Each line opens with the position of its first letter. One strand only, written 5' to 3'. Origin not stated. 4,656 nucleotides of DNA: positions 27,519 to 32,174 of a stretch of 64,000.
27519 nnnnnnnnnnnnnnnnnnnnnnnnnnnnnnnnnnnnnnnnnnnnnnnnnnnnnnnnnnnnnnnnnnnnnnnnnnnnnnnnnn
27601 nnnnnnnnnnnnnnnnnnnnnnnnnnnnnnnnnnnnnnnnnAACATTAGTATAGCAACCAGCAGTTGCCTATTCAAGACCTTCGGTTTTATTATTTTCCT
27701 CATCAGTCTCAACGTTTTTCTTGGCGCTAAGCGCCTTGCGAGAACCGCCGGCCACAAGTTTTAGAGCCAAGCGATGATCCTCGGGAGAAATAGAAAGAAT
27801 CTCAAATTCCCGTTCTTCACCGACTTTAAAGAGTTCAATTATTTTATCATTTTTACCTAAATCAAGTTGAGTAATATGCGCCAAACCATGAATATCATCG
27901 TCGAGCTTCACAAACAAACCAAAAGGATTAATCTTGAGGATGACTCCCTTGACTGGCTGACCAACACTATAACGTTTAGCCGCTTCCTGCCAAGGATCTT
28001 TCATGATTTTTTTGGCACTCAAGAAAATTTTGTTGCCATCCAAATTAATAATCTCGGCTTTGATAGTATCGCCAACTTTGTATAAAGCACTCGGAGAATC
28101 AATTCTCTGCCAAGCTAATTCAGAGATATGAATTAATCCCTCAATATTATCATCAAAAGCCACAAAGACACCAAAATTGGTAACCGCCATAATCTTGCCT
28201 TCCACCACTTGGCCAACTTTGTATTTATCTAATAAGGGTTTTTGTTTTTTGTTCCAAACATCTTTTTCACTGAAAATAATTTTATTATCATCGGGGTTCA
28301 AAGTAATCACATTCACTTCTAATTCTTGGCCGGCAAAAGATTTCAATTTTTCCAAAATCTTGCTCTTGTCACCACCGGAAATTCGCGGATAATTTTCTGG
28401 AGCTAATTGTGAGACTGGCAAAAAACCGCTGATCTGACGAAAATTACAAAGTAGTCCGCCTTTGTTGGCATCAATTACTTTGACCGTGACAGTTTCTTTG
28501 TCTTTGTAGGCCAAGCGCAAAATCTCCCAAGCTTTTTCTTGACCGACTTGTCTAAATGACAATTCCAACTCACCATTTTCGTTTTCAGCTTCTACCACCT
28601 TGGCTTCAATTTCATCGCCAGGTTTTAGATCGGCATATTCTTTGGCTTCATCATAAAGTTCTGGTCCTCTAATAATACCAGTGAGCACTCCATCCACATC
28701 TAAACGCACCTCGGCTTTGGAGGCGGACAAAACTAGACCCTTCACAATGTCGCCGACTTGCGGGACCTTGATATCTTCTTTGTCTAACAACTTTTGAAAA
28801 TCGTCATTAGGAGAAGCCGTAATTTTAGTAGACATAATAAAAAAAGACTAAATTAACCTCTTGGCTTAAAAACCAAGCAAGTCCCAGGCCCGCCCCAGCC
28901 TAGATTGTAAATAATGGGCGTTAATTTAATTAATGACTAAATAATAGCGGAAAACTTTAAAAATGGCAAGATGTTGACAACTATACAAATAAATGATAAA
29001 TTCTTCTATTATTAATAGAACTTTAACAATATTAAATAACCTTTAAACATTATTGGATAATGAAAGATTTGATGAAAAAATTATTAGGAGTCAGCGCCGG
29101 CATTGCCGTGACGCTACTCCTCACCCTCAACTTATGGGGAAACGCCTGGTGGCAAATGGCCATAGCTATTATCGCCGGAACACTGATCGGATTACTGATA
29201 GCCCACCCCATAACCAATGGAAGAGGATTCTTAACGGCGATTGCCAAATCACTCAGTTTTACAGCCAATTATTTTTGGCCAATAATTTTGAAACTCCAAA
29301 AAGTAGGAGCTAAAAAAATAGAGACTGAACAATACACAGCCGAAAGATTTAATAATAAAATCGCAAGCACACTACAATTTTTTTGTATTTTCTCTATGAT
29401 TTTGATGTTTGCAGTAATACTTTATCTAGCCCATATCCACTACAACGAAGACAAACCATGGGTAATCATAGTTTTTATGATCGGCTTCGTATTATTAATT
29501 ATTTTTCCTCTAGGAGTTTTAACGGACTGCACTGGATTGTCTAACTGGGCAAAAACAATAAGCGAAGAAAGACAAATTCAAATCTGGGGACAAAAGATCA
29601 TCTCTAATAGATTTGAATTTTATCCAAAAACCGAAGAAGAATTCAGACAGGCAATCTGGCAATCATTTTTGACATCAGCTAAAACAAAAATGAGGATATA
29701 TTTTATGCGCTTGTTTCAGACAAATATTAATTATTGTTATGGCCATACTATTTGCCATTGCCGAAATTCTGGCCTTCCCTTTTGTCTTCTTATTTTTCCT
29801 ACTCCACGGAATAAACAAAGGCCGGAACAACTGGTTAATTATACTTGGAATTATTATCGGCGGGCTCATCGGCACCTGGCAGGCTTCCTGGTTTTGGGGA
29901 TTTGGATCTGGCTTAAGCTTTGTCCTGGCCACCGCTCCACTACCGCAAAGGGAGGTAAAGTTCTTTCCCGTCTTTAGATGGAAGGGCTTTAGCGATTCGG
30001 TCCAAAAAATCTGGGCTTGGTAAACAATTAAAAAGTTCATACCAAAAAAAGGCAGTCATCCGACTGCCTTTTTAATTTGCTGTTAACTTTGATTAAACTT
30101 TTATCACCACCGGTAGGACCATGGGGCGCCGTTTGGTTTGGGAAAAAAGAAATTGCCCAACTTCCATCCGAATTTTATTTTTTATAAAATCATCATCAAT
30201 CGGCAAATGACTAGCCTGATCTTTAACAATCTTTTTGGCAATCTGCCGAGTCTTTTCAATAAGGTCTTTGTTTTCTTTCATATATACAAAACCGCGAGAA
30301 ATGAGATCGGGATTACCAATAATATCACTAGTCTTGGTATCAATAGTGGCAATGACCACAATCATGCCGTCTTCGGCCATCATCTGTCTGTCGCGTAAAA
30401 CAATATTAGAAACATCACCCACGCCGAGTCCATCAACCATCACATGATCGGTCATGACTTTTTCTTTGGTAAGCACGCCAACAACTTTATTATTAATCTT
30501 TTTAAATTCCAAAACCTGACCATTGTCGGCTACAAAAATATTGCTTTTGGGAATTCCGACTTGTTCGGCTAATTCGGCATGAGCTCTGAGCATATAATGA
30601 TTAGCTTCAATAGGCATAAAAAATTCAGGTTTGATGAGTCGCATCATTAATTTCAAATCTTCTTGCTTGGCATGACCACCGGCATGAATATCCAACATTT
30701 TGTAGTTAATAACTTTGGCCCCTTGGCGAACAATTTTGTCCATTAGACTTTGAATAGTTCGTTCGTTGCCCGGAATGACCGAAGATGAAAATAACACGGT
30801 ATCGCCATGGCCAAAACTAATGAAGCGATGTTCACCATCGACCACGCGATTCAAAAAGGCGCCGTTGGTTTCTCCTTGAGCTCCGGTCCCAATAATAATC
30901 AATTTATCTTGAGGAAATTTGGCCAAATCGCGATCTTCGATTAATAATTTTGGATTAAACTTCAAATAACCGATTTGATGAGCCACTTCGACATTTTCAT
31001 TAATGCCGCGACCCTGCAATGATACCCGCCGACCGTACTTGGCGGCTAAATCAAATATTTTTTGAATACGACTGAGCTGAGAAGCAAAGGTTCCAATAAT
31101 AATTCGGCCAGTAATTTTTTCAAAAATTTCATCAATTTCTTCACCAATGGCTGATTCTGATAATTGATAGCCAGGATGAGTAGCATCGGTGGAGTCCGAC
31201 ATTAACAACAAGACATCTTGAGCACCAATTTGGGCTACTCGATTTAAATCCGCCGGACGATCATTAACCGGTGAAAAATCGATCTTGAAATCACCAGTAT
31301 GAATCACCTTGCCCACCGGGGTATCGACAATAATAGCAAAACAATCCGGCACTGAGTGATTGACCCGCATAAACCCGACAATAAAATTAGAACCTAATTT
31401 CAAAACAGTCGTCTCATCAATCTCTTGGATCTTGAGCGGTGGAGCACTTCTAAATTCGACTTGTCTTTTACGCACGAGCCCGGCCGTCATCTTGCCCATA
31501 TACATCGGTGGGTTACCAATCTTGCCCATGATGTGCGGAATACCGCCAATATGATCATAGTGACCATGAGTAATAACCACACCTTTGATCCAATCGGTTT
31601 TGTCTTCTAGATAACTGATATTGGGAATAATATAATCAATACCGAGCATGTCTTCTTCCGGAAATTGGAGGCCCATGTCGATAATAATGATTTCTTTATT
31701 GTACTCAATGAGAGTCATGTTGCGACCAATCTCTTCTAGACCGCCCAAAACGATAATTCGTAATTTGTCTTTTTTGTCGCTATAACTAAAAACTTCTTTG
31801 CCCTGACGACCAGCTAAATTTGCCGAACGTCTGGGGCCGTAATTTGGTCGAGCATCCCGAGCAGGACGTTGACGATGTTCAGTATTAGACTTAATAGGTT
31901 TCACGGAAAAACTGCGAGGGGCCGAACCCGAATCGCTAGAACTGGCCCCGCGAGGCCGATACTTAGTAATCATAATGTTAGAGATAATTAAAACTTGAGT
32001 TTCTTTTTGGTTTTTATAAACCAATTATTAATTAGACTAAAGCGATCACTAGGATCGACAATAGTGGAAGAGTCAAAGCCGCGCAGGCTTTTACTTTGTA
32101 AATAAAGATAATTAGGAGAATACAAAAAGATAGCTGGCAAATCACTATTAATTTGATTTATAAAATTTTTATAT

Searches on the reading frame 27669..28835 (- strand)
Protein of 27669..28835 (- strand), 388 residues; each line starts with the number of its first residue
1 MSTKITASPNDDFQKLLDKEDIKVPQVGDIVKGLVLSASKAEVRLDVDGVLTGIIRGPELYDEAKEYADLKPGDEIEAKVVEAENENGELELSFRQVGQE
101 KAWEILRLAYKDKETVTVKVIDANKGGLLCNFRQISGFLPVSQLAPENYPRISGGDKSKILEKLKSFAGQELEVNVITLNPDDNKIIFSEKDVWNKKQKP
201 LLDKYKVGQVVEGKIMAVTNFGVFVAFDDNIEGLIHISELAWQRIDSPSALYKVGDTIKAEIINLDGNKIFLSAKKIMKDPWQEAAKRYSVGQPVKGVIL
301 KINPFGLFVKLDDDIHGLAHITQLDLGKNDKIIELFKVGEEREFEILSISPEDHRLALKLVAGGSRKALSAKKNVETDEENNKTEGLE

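Call 15: search_protein_families(library=pfam, proteins=[window:27669-28835:-], max_evalue=0.001)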
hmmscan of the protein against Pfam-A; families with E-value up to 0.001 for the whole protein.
window:27669-28835:- (388 aa): 3 families
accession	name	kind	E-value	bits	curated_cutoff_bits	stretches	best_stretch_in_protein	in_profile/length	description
PF00575.29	S1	-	2.5e-45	153.2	22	4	204-273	1-72/74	S1 RNA binding domain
PF23459.1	S1_RRP5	-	1.9e-14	54.4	27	2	292-358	4-70/72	RRP5 S1 domain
PF21710.3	Spt6_S1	-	1e-08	35.8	27.5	1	205-270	14-80/91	Spt6, S1/OB domain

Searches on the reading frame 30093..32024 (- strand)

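Call 15: search_protein_families(library=pfam, proteins=[window:30093-32024:-], max_evalue=0.001)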
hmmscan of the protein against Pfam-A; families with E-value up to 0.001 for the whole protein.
window:30093-32024:- (643 aa): 5 families
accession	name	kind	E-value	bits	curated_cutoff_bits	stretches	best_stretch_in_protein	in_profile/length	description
PF22505.1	RNase_J_b_CASP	-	2.4e-38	131.2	27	1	306-430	2-125/126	Ribonuclease J, beta-CASP domain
PF17770.6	RNase_J_C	-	1e-31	110.3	23.8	1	542-643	1-102/102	Ribonuclease J C-terminal domain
PF00753.33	Lactamase_B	-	1e-14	55.3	22.7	1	100-254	5-158/196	Metallo-beta-lactamase superfamily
PF12706.13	Lactamase_B_2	-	5.9e-12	46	27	1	140-247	25-144/200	Beta-lactamase superfamily domain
PF07521.17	RMMBL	-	0.00075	19.9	21.6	0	445-492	10-59/63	Zn-dependent metallo-hydrolase RNA specificity domain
